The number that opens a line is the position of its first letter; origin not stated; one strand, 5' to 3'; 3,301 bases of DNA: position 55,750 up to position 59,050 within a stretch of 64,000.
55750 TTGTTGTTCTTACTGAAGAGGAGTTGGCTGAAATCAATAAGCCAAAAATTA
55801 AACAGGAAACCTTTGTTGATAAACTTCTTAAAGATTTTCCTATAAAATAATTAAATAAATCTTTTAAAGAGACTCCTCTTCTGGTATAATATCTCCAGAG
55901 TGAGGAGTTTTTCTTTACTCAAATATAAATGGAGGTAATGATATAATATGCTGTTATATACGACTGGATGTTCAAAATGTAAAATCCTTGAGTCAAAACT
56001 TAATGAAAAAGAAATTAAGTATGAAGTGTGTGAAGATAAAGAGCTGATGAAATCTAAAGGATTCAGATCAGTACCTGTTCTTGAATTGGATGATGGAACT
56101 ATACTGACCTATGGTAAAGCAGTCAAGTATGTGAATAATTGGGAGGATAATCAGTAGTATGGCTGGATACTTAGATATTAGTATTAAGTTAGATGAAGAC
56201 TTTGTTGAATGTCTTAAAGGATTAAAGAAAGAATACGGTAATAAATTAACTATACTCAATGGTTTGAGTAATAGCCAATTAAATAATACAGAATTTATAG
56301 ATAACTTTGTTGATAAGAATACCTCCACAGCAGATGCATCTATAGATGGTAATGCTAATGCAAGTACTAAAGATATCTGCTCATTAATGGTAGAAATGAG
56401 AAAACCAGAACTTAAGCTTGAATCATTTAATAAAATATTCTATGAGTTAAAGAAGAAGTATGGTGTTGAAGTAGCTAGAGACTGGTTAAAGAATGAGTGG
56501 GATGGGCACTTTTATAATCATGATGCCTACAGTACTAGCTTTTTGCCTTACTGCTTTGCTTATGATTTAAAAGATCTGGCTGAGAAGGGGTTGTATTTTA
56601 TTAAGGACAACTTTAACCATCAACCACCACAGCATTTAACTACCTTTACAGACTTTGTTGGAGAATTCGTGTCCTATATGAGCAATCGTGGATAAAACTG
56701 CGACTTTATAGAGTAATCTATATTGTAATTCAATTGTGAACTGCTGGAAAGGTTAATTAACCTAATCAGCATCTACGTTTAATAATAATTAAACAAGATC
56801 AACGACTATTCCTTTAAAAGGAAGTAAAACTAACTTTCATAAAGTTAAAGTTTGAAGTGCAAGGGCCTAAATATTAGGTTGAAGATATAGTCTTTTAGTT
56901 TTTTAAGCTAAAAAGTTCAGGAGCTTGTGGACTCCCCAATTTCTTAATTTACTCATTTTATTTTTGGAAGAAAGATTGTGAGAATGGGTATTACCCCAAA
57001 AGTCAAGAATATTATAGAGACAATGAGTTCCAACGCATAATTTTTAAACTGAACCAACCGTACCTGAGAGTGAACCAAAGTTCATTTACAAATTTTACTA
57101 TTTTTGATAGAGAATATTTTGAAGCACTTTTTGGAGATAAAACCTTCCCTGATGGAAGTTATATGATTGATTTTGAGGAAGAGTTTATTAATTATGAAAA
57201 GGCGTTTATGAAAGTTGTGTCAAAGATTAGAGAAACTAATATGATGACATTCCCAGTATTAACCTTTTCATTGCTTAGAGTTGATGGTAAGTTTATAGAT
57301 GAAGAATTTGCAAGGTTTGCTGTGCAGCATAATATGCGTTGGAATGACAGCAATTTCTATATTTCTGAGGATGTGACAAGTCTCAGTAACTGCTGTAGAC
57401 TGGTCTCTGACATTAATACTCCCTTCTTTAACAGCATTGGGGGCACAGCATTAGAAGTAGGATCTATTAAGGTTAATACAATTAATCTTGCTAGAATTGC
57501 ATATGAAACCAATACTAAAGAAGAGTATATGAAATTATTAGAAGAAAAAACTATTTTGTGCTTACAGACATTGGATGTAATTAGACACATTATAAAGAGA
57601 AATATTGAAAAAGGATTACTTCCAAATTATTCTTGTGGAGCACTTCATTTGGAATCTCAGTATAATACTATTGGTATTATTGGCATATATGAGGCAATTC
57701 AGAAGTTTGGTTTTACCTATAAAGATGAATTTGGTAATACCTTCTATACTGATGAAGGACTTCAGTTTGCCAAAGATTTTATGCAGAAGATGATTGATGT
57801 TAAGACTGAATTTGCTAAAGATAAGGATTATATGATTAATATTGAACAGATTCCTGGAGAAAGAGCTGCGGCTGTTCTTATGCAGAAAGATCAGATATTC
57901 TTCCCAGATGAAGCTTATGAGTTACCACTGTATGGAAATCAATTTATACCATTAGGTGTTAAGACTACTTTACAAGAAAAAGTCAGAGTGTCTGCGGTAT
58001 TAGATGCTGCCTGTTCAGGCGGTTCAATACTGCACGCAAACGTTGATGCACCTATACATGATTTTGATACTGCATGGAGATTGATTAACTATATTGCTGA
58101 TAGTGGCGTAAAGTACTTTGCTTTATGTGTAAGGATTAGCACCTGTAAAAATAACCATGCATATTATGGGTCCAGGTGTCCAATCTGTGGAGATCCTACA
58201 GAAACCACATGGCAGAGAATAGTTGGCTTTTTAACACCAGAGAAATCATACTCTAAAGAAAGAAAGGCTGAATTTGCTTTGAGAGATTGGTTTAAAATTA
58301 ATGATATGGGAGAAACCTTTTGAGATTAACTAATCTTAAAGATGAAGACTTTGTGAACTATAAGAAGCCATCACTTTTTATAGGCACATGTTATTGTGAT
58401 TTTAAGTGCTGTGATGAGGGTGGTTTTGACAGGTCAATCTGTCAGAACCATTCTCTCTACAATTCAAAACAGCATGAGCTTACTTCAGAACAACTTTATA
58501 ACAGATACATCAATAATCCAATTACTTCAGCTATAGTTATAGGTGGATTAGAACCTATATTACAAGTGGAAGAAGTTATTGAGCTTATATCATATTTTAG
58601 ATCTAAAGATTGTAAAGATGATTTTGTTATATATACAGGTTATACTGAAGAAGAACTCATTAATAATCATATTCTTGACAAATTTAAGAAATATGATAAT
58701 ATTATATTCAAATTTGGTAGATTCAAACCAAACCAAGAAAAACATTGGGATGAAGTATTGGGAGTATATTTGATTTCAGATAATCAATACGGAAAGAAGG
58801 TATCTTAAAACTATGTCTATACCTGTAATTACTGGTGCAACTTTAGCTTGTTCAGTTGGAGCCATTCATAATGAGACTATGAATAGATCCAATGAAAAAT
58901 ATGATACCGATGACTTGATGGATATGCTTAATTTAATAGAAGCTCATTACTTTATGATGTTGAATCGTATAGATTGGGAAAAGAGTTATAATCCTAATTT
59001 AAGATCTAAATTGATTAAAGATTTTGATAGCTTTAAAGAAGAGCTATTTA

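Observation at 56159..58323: nrdD interrupted by an ORF-less insertion of about 375 nt, a candidate group I intron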

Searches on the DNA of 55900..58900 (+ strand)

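Call 5: search_dna_similar(query=window:55900-58900:+, collection=phages, mode=near, max_rows=25)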
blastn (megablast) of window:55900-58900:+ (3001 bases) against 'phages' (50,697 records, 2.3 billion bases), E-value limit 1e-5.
No match.

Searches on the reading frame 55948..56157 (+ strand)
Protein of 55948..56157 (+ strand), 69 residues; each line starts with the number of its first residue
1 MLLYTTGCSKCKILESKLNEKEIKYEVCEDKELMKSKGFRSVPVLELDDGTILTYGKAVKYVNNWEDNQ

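Call 4: search_protein_families(library=pfam, proteins=[window:55948-56157:+], max_evalue=0.01)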
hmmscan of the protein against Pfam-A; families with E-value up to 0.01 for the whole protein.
window:55948-56157:+ (69 aa): 3 families
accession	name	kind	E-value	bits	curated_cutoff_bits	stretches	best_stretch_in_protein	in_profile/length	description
PF13192.12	Thioredoxin_3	-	0.001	19.5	24.8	1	4-58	6-65/76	Thioredoxin domain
PF00462.30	Glutaredoxin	-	0.0029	18.2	22.9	1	5-49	6-57/60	Glutaredoxin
PF13409.12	GST_N_2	-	0.0056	17.7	25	1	18-54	12-58/70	Glutathione S-transferase, N-terminal domain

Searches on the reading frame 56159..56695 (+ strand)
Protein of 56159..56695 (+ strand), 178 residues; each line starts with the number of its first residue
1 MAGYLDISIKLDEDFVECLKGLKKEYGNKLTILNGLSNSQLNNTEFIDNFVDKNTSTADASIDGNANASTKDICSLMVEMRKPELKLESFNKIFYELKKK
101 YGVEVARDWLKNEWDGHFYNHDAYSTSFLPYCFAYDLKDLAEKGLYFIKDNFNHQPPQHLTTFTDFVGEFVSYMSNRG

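Call 4: search_protein_families(library=pfam, proteins=[window:56159-56695:+], max_evalue=0.01)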
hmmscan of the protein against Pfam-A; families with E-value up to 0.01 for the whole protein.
window:56159-56695:+ (178 aa): 1 family
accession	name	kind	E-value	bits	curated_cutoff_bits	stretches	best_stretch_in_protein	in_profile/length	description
PF13597.11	NRDD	-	1.3e-08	34.4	26.2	1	91-176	14-100/562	Anaerobic ribonucleoside-triphosphate reductase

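Call 12: find_encoding_contigs(protein=window:56159-56695:+, flank=3000, max_places=8)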
Protein window:56159-56695:+ (178 aa): 10 contigs read that carry it; 3 places shown.
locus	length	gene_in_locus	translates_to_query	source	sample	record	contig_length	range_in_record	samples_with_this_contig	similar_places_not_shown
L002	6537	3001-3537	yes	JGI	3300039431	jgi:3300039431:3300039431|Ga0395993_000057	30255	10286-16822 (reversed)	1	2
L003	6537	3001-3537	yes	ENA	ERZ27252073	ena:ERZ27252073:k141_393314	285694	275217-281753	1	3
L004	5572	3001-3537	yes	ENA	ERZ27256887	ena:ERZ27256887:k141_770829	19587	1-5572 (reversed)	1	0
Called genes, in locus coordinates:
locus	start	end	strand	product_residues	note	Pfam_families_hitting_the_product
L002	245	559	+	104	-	-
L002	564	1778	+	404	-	PF00154:RecA_N, PF06745:ATPase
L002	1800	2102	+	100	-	PF14359:DUF4406 (weak)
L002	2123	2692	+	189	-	-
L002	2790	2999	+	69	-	-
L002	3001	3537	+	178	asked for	PF13597:NRDD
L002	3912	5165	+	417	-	PF13597:NRDD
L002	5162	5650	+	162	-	PF13353:Fer4_12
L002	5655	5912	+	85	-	-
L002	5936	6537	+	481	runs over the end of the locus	-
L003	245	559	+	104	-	-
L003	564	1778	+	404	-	PF00154:RecA_N, PF06745:ATPase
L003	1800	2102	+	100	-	PF14359:DUF4406 (weak)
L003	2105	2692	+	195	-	-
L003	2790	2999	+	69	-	-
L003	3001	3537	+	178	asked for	PF13597:NRDD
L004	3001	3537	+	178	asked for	PF13597:NRDD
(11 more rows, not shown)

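Call 26: find_homologous_proteins(query=window:56159-56692:+)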
Query window:56159-56692:+ (178 aa): 558 proteins with E <= 0.001 among 612 candidates; the best 120 are listed.
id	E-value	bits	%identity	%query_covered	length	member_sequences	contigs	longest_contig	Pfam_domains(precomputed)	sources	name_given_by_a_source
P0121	1.5e-104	365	90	99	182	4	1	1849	PF13597.12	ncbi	-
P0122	6.1e-104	363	90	98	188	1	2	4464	PF13597.12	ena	-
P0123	7.3e-85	301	74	99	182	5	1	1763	PF13597.12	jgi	jgi:hypothetical protein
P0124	9.4e-80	284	71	100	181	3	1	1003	PF13597.12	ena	-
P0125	3.3e-68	247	65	96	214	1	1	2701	PF13597.12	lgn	-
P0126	6.4e-68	246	64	97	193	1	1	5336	PF13597.12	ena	-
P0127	8.9e-68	245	66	98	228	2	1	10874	PF13597.12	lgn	-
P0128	1.6e-67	245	66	97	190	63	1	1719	PF13597.12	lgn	-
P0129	2.2e-67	244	66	99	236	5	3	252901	PF13597.12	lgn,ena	-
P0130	4.5e-67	243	64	97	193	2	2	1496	PF13597.12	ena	-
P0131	4.5e-67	243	64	97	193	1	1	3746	PF13597.12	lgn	-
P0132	1.0e-66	242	64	97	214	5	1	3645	PF13597.12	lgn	-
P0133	6.0e-66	239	64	97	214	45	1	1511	PF13597.12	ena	-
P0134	8.6e-66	239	65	97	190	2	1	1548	PF13597.12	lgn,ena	-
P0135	1.6e-65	238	61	98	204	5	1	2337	PF13597.12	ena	-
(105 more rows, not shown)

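Call 28: find_encoding_contigs(protein=P0121, flank=3000, max_places=4)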
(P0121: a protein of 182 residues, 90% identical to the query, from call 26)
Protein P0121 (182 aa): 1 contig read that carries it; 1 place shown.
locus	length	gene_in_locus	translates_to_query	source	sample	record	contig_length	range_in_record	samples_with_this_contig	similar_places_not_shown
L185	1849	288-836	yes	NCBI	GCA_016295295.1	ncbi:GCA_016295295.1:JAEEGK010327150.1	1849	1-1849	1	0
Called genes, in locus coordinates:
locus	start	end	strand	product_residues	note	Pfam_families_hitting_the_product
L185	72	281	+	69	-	-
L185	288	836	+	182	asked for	PF13597:NRDD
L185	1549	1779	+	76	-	-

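Call 29: find_encoding_contigs(protein=P0122, flank=3000, max_places=4)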
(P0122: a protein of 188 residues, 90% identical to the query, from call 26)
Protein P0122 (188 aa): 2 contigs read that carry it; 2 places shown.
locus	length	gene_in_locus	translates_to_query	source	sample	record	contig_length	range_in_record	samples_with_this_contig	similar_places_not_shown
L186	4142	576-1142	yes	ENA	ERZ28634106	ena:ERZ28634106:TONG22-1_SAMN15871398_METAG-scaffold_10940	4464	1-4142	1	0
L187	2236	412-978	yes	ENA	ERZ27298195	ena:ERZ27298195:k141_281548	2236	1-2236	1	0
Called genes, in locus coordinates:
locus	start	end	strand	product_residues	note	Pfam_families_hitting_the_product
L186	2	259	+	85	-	?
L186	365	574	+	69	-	-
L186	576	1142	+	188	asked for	PF13597:NRDD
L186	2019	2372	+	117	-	-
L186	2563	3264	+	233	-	PF13597:NRDD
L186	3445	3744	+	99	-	PF13597:NRDD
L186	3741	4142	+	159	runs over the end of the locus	PF13353:Fer4_12 (weak)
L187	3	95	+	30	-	?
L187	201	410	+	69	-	-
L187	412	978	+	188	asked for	PF13597:NRDD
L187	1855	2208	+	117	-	-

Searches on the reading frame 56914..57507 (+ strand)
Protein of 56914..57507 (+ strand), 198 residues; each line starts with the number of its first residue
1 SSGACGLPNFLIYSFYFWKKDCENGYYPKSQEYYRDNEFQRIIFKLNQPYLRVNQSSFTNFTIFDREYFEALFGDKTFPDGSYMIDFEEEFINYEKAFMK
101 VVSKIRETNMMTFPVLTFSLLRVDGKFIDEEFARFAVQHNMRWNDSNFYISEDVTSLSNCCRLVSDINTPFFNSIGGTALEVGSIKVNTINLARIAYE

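Call 58: search_protein_families(library=pfam, proteins=[window:56914-57507:+], max_evalue=0.01)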
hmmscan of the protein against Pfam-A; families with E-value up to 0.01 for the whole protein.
seq(198 aa): 1 family
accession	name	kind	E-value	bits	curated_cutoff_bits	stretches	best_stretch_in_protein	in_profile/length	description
PF13597.11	NRDD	-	7e-20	71.6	26.2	1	2-198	103-292/562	Anaerobic ribonucleoside-triphosphate reductase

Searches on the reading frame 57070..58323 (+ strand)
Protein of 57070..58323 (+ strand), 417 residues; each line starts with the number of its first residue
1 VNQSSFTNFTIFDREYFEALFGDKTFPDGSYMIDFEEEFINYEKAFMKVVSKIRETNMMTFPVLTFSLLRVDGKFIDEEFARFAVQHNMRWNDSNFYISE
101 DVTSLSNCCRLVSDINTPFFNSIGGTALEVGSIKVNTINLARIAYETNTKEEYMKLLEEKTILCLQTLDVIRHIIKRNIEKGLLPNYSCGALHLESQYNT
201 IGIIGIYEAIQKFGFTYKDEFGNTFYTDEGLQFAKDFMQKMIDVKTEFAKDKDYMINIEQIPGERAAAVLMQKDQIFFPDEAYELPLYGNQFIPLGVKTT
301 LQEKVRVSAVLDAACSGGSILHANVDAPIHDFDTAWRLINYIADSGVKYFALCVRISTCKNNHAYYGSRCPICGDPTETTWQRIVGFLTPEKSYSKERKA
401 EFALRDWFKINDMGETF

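Call 4: search_protein_families(library=pfam, proteins=[window:57070-58323:+], max_evalue=0.01)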
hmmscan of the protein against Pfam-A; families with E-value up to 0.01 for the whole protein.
window:57070-58323:+ (417 aa): 1 family
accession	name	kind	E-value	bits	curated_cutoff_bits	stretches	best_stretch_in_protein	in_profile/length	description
PF13597.11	NRDD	-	2.3e-60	205.3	26.2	1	2-406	155-560/562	Anaerobic ribonucleoside-triphosphate reductase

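Call 67: list_cluster_members(proteins=[window:57070-58320:+, window:56159-56692:+])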
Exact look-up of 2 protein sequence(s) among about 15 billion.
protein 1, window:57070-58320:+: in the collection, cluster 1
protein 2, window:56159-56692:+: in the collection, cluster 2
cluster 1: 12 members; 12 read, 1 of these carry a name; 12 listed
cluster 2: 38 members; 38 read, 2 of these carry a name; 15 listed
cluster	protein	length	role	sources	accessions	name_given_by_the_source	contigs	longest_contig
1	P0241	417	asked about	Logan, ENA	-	-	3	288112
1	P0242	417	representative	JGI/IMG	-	ribonucleoside-triphosphate reductase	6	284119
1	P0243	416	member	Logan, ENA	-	-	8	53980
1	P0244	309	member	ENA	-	-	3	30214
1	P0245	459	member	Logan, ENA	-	-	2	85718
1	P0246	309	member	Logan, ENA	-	-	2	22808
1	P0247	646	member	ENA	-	-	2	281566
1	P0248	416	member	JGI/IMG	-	-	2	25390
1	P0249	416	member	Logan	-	-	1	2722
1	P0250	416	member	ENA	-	-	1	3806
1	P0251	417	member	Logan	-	-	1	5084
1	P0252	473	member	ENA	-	-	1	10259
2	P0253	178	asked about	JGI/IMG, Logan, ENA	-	ribonucleoside-triphosphate reductase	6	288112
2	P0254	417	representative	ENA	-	-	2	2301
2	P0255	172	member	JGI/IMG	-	ribonucleoside-triphosphate reductase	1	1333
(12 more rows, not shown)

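Call 69: find_encoding_contigs(protein=P0247, flank=1500, max_places=3)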
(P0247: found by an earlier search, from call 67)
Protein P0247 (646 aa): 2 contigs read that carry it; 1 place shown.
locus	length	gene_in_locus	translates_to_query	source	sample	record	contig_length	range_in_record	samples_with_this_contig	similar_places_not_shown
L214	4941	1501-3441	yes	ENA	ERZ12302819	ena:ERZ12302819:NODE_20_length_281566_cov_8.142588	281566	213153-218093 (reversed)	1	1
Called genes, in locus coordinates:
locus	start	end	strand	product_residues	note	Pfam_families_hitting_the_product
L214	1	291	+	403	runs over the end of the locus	PF00154:RecA_N, PF06745:ATPase (weak)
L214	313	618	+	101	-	PF14359:DUF4406 (weak)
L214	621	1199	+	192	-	-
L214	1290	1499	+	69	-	-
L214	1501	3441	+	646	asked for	PF13597:NRDD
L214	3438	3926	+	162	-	PF13353:Fer4_12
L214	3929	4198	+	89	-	-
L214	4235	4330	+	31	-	-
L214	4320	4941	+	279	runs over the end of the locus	-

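Call 70: find_encoding_contigs(protein=P0242, flank=1500, max_places=6)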
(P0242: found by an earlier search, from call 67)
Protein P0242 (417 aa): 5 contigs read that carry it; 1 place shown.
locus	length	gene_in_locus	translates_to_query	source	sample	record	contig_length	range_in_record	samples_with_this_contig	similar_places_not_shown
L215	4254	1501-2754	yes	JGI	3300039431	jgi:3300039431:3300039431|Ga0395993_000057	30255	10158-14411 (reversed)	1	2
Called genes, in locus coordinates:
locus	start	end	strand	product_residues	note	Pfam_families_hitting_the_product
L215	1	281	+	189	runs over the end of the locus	-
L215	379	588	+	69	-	-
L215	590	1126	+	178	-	PF13597:NRDD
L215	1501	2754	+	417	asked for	PF13597:NRDD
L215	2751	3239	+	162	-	PF13353:Fer4_12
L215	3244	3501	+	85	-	-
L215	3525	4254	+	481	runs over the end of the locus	-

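Call 71: find_encoding_contigs(protein=P0251, flank=1500, max_places=3)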
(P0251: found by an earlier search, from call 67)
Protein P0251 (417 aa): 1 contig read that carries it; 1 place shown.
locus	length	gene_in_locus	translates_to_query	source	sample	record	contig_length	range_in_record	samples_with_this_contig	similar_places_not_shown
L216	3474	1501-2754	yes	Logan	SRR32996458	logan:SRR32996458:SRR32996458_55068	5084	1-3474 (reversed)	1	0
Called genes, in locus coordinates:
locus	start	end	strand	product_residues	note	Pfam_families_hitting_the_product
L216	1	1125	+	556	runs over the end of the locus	PF14890:Intein_splicing (weak), PF14528:LAGLIDADG_3 (faint)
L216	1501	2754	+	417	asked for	PF13597:NRDD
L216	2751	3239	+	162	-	PF13353:Fer4_12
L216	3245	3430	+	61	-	-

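Call 75: find_encoding_contigs(protein=P0243, flank=2500, max_places=6)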
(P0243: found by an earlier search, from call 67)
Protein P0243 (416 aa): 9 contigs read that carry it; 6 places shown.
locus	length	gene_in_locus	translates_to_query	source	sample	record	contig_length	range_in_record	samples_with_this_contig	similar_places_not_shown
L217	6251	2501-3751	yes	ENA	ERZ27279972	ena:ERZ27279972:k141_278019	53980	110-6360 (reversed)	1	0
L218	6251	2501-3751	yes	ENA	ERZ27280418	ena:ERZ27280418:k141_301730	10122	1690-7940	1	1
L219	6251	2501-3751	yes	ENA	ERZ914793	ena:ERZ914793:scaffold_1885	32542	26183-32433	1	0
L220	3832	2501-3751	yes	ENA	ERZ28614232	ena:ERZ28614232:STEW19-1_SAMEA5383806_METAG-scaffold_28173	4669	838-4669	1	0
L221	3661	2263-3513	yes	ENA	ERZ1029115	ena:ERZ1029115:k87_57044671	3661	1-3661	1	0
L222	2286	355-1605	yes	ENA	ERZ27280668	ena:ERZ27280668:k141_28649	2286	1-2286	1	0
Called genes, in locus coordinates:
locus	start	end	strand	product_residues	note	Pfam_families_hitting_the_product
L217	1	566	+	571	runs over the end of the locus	PF14890:Intein_splicing (weak), PF14528:LAGLIDADG_3 (faint)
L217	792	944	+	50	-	-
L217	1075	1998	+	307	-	-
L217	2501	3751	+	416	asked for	PF13597:NRDD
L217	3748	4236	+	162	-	PF13353:Fer4_12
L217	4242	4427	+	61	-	-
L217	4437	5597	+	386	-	-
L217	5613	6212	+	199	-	-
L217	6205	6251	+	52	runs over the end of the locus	?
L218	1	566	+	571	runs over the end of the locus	PF14890:Intein_splicing (weak), PF14528:LAGLIDADG_3 (faint)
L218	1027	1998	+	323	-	PF02796:HTH_7 (faint)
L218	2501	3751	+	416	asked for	PF13597:NRDD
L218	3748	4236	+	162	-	PF13353:Fer4_12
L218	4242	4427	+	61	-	-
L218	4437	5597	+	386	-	-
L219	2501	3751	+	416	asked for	PF13597:NRDD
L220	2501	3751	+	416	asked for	PF13597:NRDD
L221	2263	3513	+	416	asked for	PF13597:NRDD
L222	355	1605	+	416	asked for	PF13597:NRDD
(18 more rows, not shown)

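Call 76: find_encoding_contigs(protein=P0245, flank=2500, max_places=4)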
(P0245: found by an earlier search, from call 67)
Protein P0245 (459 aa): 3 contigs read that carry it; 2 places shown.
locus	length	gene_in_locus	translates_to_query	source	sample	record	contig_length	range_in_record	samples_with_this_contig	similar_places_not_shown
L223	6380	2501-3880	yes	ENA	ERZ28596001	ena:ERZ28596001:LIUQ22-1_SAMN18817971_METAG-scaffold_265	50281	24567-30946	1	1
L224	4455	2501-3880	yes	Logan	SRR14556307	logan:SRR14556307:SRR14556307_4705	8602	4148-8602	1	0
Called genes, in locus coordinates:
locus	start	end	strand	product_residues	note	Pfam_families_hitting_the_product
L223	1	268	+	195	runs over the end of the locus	-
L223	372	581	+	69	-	-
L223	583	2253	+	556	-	PF14890:Intein_splicing (weak), PF14528:LAGLIDADG_3 (faint)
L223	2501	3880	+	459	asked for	PF13597:NRDD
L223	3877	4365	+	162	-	PF13353:Fer4_12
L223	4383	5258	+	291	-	-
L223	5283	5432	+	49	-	-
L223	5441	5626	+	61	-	-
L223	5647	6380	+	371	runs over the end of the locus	-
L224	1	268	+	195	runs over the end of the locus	-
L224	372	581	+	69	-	-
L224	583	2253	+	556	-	PF14890:Intein_splicing (weak), PF14528:LAGLIDADG_3 (faint)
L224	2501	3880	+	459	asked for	PF13597:NRDD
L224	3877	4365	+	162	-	PF13353:Fer4_12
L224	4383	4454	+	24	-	?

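Call 77: find_encoding_contigs(protein=P0252, flank=2500, max_places=4)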
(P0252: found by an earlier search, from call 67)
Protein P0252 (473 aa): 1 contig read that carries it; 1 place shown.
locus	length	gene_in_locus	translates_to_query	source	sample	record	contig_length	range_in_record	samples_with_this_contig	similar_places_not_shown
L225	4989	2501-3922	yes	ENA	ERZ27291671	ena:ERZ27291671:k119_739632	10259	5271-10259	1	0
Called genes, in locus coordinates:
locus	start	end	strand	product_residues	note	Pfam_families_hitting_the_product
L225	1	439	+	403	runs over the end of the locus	PF00154:RecA_N, PF06745:ATPase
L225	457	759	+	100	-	PF14359:DUF4406 (weak)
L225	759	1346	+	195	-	-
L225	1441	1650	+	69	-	-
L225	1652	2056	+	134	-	-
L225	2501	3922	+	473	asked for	PF13597:NRDD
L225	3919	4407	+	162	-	PF13353:Fer4_12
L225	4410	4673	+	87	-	-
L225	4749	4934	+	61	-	-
